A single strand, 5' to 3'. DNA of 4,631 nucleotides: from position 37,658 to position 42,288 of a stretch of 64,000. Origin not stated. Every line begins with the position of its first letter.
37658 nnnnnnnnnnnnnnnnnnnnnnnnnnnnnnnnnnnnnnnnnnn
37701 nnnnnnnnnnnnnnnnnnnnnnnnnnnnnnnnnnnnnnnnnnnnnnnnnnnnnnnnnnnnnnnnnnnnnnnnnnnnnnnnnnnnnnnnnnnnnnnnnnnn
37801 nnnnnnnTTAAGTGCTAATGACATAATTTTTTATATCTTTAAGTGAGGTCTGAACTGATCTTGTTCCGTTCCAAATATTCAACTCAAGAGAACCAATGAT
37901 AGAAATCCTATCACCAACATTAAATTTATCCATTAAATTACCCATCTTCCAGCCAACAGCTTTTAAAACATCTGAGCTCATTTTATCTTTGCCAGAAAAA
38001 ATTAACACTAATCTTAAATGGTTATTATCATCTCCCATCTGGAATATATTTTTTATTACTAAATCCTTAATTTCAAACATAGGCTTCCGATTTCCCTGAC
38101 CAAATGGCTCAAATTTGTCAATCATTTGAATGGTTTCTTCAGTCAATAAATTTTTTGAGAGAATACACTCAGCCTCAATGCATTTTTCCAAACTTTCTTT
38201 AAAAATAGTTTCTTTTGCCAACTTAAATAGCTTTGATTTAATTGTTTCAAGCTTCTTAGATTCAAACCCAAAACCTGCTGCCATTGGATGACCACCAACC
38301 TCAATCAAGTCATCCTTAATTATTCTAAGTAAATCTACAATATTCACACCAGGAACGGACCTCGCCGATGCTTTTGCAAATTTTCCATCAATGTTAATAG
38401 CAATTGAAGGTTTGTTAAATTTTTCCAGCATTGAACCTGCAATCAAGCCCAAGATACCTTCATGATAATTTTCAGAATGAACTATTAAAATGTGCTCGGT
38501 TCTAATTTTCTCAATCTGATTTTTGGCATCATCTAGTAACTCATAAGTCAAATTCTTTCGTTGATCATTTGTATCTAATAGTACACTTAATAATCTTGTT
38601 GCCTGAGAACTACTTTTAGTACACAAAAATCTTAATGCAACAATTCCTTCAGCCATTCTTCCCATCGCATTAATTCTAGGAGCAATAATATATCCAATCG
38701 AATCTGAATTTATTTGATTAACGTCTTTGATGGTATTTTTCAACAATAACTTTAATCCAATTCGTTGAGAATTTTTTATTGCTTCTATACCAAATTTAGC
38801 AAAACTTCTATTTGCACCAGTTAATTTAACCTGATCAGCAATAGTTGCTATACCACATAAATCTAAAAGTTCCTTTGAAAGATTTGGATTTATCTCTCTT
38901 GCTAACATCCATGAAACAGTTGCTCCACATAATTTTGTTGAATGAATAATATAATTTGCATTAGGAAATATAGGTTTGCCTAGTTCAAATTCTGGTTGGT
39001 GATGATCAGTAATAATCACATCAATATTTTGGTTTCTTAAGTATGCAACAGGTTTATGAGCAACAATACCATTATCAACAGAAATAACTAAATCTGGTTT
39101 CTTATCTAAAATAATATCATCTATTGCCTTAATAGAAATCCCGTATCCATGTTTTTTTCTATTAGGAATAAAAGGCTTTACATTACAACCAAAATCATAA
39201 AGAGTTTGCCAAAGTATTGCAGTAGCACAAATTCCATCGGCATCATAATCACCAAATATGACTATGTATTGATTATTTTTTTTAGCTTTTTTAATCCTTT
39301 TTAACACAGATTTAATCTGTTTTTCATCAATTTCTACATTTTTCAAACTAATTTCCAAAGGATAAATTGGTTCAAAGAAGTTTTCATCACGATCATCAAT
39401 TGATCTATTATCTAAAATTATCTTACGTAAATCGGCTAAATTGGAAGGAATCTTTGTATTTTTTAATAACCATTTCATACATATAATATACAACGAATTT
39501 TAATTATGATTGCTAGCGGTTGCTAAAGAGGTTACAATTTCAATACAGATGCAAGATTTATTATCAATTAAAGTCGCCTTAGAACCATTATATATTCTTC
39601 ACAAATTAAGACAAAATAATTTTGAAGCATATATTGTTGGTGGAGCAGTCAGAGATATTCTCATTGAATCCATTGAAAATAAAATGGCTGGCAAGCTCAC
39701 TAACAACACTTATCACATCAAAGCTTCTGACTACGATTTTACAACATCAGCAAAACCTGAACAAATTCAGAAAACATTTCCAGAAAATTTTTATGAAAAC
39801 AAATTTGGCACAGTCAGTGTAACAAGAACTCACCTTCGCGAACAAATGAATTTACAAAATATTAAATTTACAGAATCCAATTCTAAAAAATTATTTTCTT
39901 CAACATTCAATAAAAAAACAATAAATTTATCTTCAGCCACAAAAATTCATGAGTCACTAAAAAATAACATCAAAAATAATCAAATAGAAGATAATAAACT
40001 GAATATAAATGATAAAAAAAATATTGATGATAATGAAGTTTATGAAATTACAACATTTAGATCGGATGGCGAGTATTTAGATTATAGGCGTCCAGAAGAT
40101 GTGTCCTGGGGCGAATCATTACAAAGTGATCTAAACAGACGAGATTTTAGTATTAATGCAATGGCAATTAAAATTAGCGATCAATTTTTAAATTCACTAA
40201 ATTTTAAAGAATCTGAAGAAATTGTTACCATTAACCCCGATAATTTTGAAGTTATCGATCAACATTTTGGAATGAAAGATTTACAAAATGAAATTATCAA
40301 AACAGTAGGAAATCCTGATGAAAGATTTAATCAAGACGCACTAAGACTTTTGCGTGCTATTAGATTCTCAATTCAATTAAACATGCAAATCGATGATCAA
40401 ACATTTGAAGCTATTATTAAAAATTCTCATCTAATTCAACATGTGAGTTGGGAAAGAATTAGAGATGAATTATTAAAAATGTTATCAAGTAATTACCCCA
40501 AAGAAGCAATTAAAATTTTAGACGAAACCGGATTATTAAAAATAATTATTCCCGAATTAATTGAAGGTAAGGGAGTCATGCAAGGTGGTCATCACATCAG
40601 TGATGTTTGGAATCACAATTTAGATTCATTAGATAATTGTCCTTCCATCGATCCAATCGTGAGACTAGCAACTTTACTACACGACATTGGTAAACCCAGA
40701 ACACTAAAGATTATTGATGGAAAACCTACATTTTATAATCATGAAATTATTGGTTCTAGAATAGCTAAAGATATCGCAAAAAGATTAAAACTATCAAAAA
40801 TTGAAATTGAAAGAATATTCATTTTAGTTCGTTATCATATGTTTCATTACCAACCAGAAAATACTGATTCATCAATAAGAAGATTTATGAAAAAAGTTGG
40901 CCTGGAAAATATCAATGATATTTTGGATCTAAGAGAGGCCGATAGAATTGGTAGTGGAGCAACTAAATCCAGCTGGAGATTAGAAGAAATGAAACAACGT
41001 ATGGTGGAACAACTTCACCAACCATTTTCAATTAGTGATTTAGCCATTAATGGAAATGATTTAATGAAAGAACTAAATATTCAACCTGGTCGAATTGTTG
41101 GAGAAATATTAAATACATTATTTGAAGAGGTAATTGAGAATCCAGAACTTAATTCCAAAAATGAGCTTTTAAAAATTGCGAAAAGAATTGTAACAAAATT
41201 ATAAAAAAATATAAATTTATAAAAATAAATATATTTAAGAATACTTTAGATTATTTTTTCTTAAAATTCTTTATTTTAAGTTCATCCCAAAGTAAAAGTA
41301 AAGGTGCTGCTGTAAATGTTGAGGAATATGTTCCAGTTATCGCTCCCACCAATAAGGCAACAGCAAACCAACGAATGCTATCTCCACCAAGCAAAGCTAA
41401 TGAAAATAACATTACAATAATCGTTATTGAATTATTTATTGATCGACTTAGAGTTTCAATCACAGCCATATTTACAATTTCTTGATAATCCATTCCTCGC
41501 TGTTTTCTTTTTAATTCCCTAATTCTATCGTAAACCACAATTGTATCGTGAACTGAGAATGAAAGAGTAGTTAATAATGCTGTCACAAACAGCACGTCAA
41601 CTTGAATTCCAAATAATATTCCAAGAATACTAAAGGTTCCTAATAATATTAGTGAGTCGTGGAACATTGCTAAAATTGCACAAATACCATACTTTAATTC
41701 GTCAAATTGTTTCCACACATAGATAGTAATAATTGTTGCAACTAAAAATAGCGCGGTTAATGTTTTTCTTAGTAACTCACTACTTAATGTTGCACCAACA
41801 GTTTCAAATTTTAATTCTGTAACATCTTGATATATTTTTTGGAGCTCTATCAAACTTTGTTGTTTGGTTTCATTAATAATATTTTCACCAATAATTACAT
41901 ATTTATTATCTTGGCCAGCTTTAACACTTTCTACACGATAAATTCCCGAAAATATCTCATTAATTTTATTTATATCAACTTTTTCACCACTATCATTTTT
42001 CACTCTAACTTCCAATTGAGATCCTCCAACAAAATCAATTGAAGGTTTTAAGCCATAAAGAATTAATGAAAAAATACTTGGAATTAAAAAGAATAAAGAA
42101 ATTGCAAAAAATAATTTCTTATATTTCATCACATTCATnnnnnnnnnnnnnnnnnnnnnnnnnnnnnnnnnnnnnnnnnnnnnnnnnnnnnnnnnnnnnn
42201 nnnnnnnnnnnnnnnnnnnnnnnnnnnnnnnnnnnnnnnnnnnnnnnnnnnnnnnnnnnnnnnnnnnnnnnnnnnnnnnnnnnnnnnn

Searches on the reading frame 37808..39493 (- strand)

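Call 8: search_protein_families(library=pfam, proteins=[window:37808-39493:-], max_evalue=0.01)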
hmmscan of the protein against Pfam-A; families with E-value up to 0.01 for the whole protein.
window:37808-39493:- (561 aa): 4 families
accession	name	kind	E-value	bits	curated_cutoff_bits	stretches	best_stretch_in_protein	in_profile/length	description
PF17768.7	RecJ_OB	-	1.1e-24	87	27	1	444-553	4-107/107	RecJ OB domain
PF01368.27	DHH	-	6.2e-23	81.9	28.1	1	77-216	2-124/125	DHH family, N-terminal domain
PF02272.25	DHHA1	-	2.2e-12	47.8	25.9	1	337-427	6-101/102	DHHA1 domain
PF01751.28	Toprim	-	0.006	17.2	23.1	0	56-100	38-82/96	Toprim domain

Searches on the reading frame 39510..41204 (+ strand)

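Call 8: search_protein_families(library=pfam, proteins=[window:39510-41204:+], max_evalue=0.01)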
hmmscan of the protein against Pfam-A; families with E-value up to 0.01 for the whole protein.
window:39510-41204:+ (564 aa): 4 families
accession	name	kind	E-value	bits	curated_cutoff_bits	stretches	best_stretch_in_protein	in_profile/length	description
PF01743.26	PolyA_pol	-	3.9e-23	82.6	23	2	142-263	27-125/126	Poly A polymerase head domain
PF12627.12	PolyA_pol_RNAbd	-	5.5e-21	74.5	22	1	291-350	1-60/64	Probable RNA and SrmB- binding site of polymerase A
PF13735.12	tRNA_NucTran2_2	-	2.7e-12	47.4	27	1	419-556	24-148/149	tRNA nucleotidyltransferase domain 2 putative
PF01966.28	HD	-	1.9e-10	41.5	22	1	383-479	26-112/116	HD domain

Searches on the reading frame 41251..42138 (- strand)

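Call 9: search_protein_families(library=pfam, proteins=[window:41251-42138:-], max_evalue=0.001)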
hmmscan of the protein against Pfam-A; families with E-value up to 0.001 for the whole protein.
window:41251-42138:- (295 aa): 2 families
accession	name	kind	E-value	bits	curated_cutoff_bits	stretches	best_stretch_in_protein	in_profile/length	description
PF02355.23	SecD_SecF_C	-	7.6e-50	169.4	20.5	1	99-285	6-187/189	Protein export membrane protein SecD/SecF, C-terminal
PF07549.19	Sec_GG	-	7.5e-06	25.7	20.3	1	23-48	1-26/28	SecD/SecF GG Motif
